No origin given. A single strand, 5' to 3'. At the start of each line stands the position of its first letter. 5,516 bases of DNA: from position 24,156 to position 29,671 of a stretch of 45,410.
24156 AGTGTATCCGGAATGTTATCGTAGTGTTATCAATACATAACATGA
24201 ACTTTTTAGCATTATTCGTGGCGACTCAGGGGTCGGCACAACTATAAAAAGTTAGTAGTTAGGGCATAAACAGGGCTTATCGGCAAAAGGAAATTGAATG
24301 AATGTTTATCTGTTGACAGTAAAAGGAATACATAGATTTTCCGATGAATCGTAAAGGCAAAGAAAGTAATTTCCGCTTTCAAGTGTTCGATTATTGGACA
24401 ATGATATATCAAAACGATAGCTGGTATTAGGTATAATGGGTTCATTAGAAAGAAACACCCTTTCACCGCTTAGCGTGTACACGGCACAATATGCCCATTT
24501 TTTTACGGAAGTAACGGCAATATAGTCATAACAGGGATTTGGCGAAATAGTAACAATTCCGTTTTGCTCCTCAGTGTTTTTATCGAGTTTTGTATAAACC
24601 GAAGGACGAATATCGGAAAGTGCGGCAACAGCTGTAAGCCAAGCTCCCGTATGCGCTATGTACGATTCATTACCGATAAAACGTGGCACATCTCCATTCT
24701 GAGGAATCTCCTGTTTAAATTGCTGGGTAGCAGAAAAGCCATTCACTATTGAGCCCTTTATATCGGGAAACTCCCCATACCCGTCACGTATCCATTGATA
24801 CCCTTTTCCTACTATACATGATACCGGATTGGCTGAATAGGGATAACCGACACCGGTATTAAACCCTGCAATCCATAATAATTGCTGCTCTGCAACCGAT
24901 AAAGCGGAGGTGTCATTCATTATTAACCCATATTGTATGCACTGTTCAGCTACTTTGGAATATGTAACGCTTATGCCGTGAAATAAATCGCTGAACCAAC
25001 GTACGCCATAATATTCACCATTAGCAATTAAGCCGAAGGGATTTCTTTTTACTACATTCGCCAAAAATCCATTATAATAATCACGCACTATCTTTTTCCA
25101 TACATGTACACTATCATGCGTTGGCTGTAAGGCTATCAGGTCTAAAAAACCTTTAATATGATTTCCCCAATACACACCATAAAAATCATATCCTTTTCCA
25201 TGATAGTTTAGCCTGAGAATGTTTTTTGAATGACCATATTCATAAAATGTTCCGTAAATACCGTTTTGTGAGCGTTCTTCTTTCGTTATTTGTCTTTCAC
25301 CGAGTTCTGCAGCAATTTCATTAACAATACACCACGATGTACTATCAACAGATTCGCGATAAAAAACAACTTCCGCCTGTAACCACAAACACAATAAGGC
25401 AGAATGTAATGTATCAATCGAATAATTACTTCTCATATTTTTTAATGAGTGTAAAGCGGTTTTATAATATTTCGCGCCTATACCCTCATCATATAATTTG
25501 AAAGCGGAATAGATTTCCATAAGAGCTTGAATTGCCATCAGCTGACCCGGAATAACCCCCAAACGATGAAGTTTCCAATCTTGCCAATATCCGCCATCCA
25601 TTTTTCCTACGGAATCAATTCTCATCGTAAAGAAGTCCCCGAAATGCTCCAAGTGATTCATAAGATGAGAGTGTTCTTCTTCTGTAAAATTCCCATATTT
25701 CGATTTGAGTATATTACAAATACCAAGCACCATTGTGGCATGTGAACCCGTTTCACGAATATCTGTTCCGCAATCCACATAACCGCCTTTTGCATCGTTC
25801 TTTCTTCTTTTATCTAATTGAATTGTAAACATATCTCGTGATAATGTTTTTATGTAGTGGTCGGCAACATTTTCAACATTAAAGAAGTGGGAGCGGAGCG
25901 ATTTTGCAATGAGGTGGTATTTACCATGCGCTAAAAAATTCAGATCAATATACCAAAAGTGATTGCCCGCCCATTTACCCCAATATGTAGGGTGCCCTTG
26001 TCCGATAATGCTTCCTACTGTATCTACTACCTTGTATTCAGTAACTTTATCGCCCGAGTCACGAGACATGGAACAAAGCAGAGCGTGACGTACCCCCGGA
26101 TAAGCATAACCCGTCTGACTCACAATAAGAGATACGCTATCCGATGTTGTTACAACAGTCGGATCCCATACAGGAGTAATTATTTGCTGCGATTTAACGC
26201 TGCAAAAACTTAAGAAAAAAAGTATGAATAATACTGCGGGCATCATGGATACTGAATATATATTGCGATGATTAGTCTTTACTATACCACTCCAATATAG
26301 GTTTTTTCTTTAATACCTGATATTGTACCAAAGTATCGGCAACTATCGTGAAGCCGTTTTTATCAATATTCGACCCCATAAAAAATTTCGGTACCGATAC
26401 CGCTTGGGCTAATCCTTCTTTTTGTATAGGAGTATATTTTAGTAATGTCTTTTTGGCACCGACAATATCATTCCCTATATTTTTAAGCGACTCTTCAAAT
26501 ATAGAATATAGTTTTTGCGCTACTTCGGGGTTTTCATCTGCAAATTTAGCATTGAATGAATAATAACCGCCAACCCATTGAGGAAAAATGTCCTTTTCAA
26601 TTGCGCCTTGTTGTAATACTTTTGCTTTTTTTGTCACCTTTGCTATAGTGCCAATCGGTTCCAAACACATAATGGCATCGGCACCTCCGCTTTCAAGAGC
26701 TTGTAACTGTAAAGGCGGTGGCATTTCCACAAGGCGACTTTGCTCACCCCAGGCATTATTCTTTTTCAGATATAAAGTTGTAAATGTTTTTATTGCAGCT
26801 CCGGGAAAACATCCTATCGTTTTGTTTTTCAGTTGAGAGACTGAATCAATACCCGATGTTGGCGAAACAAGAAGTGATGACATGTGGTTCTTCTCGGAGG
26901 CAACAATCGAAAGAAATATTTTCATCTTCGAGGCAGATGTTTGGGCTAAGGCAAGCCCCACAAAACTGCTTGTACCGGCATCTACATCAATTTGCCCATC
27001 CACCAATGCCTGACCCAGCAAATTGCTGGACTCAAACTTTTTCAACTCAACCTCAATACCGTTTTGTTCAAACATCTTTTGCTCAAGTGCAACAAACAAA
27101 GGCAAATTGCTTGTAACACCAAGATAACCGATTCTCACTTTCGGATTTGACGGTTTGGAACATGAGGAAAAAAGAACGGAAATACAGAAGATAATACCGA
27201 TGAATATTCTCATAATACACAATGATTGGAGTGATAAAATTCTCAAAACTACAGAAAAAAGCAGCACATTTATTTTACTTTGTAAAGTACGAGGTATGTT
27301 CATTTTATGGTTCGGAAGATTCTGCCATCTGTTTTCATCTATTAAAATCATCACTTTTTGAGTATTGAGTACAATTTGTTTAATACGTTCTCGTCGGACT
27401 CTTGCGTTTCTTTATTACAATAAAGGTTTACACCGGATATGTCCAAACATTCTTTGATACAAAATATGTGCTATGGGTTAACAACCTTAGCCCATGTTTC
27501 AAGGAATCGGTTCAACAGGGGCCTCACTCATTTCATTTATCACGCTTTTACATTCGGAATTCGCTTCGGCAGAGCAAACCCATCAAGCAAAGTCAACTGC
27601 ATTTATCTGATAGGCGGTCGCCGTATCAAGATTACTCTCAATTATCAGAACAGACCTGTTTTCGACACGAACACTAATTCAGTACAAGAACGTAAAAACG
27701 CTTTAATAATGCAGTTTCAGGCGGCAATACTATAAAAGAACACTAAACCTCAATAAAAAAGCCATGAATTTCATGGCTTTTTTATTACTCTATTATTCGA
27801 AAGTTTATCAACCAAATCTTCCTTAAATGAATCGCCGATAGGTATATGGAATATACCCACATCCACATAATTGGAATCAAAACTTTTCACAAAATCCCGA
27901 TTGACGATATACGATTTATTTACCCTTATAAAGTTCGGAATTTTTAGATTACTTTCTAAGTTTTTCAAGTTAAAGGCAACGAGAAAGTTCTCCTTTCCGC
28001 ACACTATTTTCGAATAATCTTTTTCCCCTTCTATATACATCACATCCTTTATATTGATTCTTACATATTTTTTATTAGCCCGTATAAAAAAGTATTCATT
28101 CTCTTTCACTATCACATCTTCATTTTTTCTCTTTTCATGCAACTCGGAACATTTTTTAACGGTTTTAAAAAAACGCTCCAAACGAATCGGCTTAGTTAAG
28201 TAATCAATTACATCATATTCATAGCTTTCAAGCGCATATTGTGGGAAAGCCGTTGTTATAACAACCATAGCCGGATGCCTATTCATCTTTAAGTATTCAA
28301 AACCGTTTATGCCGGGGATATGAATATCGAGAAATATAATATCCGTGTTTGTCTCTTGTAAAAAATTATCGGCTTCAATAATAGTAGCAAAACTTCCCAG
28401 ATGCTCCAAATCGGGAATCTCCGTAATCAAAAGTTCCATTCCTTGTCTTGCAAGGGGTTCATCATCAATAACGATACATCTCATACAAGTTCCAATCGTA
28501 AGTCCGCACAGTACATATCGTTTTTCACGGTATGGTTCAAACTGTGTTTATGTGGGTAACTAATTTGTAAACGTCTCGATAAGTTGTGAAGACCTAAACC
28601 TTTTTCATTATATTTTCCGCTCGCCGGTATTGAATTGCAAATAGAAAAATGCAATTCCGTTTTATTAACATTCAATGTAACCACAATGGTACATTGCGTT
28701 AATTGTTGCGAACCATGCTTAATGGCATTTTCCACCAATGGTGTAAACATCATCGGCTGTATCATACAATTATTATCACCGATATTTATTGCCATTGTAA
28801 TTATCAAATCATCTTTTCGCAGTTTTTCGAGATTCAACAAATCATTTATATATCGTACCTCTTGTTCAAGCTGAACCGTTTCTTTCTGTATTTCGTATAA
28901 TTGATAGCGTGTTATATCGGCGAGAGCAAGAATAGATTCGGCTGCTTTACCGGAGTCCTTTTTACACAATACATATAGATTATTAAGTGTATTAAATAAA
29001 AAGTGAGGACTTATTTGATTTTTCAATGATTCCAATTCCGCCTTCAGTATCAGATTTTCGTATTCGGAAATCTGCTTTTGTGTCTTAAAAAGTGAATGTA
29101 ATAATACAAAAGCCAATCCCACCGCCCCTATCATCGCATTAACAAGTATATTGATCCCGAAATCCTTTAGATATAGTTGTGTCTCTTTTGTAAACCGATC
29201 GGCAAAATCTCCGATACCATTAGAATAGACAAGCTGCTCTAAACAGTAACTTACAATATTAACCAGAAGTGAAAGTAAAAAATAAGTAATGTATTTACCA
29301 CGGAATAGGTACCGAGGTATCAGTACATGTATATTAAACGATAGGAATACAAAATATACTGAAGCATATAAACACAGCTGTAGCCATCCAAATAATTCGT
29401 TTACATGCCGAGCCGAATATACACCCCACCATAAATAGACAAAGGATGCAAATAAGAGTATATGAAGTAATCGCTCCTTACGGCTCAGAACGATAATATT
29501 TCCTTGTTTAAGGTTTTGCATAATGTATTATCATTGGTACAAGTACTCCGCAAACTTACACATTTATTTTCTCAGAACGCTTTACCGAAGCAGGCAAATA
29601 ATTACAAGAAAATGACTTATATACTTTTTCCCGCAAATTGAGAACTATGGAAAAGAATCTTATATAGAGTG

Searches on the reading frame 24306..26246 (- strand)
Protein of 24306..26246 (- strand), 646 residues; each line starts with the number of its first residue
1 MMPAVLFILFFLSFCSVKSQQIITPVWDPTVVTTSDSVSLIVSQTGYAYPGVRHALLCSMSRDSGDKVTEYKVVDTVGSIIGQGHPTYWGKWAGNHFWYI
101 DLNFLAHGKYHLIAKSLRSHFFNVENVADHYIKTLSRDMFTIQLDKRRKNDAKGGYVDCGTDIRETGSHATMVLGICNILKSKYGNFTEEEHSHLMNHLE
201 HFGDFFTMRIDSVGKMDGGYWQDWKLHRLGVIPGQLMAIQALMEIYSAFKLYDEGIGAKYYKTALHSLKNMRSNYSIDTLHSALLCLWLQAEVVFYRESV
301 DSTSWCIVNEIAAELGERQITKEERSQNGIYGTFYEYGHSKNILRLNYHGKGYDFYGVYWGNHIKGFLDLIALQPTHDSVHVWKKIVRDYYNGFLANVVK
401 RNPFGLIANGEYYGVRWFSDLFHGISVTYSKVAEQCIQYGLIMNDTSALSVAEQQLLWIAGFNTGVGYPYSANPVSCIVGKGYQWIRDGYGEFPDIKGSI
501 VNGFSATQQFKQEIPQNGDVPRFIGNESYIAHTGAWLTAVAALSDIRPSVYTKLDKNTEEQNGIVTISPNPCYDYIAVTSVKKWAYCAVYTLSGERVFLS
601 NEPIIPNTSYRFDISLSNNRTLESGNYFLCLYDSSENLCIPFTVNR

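Call 3: search_protein_families(library=pfam, proteins=[window:24306-26246:-], max_evalue=0.01)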
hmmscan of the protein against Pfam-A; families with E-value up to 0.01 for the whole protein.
window:24306-26246:- (646 aa): 0 families

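Call 4: search_protein_families(library=ncbifam, proteins=[window:24306-26246:-], max_evalue=0.01)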
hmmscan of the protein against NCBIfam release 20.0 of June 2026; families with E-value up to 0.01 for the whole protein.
window:24306-26246:- (646 aa): 0 families

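Call 71: search_solved_structures(query=window:24306-26246:-, max_evalue=1)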
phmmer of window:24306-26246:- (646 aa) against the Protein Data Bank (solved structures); distinct sequences matched with E-value up to 1: 0.

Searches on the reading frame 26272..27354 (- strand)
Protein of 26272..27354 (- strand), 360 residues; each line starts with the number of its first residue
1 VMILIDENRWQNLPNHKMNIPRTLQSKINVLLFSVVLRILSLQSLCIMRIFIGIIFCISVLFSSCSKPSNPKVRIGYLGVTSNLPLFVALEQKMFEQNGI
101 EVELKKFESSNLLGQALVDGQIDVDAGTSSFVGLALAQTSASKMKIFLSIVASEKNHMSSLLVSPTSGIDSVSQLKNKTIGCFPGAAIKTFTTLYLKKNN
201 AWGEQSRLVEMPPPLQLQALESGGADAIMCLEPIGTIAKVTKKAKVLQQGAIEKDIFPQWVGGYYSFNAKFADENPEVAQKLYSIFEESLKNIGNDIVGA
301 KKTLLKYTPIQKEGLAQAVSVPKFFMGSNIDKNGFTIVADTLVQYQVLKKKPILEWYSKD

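Call 3: search_protein_families(library=pfam, proteins=[window:26272-27354:-], max_evalue=0.01)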
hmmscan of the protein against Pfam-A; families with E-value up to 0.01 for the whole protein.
window:26272-27354:- (360 aa): 4 families
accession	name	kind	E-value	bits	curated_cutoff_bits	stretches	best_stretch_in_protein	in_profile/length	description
PF13379.11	NMT1_2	-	7.3e-15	55.9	24.7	1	67-283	2-228/252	NMT1-like family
PF09084.16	NMT1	-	7.9e-11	42.7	20.5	1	84-291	5-207/216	NMT1/THI5 like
PF04069.17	OpuAC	-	2.2e-10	41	21.2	1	72-282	2-223/257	Substrate binding domain of ABC-type glycine betaine transport system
PF12974.12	Phosphonate-bd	-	0.00032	20.6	27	1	89-181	18-109/242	ABC transporter, phosphonate, periplasmic substrate-binding protein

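Call 4: search_protein_families(library=ncbifam, proteins=[window:26272-27354:-], max_evalue=0.01)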
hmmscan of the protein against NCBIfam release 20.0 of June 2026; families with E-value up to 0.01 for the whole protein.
window:26272-27354:- (360 aa): 7 families
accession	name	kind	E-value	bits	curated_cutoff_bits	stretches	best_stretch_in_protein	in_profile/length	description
TIGR01728.1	SsuA_fam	subfamily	1.5e-28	99.9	163.5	1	73-325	1-248/290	aliphatic sulfonate ABC transporter substrate-binding protein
NF040735.1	SBP_SaoX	equivalog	6.9e-11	41.8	300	1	72-293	4-218/330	ABC transporter substrate-binding subunit SaoX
TIGR01729.1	taurine_ABC_bnd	equivalog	1.4e-09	37.8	304.25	1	85-282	11-202/300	taurine ABC transporter substrate-binding protein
NF008588.0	PRK11553.1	subfamily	5.8e-06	25.5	299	1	54-288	12-235/319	aliphatic sulfonate ABC transporter substrate-binding protein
NF008553.0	PRK11480.1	equivalog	1.9e-05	24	490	1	81-280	31-222/320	taurine ABC transporter substrate-binding protein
TIGR01098.1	3A0109s03R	subfamily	0.00011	21.8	112.05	1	51-181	5-144/253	phosphate/phosphite/phosphonate ABC transporter substrate-binding protein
NF058529.1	thiohydan_desulf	equivalog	0.0051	15.9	440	1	94-253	97-251/362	thiohydantoin desulfurase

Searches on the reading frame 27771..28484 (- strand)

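Call 3: search_protein_families(library=pfam, proteins=[window:27771-28484:-], max_evalue=0.01)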
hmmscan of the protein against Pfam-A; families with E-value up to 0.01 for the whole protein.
window:27771-28484:- (237 aa): 3 families
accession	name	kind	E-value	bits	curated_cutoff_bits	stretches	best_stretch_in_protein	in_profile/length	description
PF00072.30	Response_reg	-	4.6e-15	56.2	30.2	1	4-109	2-110/111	Response regulator receiver domain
PF04397.21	LytTR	-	6.5e-15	55.6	22.6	1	139-205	2-68/98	LytTr DNA-binding domain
PF05796.17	Chordopox_G2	-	0.0046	16.9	25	1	88-146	70-126/215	Chordopoxvirus protein G2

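Call 4: search_protein_families(library=ncbifam, proteins=[window:27771-28484:-], max_evalue=0.01)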
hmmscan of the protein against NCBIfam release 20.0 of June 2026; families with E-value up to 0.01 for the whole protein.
window:27771-28484:- (237 aa): 48 families (the best 25 are shown)
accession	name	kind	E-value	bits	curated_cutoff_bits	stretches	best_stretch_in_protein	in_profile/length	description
NF008677.0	PRK11697.1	equivalog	7e-32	110.7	246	1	1-201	2-202/238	two-component system response regulator BtsR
NF010684.1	PRK14084.1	equivalog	3.7e-26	92.4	375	1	1-204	1-222/254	response regulator transcription factor LytR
NF049963.1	RespRegFlgRCampy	domain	4.3e-12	45.6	750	1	1-127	1-129/429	fla regulon two-component system response regulator FlgR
NF001965.0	PRK00742.1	subfamily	6e-11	42.1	293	1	1-105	4-115/357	chemotaxis-specific protein-glutamate methyltransferase CheB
NF007750.0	PRK10430.1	equivalog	3.9e-09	36.4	262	1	3-114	4-122/239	two-component system response regulator DcuR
NF007935.0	PRK10651.1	equivalog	3.9e-09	36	250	1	3-73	9-79/216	two-component system response regulator NarL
NF009206.0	PRK12555.1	subfamily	1.2e-08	34.4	342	1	1-100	1-106/340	chemotaxis-specific protein-glutamate methyltransferase CheB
NF006900.1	PRK09390.1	equivalog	2.5e-07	30.4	255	1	4-123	8-130/203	response regulator FixJ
NF008078.0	PRK10816.1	equivalog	8.9e-07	28.6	336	1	1-107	1-110/223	two-component system response regulator PhoP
NF007419.0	PRK09958.1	equivalog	1.3e-06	28.1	251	1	1-70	1-69/204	acid-sensing system DNA-binding response regulator EvgA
NF041946.1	LuxO_transreg_Vib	equivalog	1.6e-06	27.2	800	1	37-134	31-136/463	quorum-sensing sigma-54 dependent transcriptional regulator LuxO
NF011896.0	PRK15369.1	equivalog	2e-06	27.5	242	1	2-79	5-85/211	two component system response regulator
NF052313.1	T9SS_RR_PorX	equivalog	2e-06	26.9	300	1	37-151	35-147/513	T9SS response regulator signal transducer PorX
TIGR01818.1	ntrC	equivalog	2.5e-06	26.6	558.6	1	5-123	3-124/463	nitrogen regulation protein NR(I)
NF007467.0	PRK10046.1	equivalog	3.5e-06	26.7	264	1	4-114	9-123/226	two-component response regulator DpiA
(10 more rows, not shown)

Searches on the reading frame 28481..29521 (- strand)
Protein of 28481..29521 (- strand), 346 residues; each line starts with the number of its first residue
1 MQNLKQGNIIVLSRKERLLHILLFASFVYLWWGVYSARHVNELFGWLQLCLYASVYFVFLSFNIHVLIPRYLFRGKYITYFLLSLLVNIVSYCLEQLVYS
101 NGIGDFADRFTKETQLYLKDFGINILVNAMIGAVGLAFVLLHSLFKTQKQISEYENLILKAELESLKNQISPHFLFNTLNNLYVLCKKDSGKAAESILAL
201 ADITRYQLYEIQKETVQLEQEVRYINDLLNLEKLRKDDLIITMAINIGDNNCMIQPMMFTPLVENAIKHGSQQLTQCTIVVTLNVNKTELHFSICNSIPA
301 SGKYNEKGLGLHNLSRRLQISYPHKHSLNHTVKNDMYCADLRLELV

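Call 3: search_protein_families(library=pfam, proteins=[window:28481-29521:-], max_evalue=0.01)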
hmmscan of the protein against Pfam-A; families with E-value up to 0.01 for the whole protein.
window:28481-29521:- (346 aa): 1 family
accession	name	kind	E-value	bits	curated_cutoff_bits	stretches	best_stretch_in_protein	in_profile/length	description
PF06580.19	His_kinase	-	4.5e-22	78.5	25.2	1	161-238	1-79/81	Histidine kinase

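Call 4: search_protein_families(library=ncbifam, proteins=[window:28481-29521:-], max_evalue=0.01)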
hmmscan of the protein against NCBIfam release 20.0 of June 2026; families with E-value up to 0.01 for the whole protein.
window:28481-29521:- (346 aa): 0 families
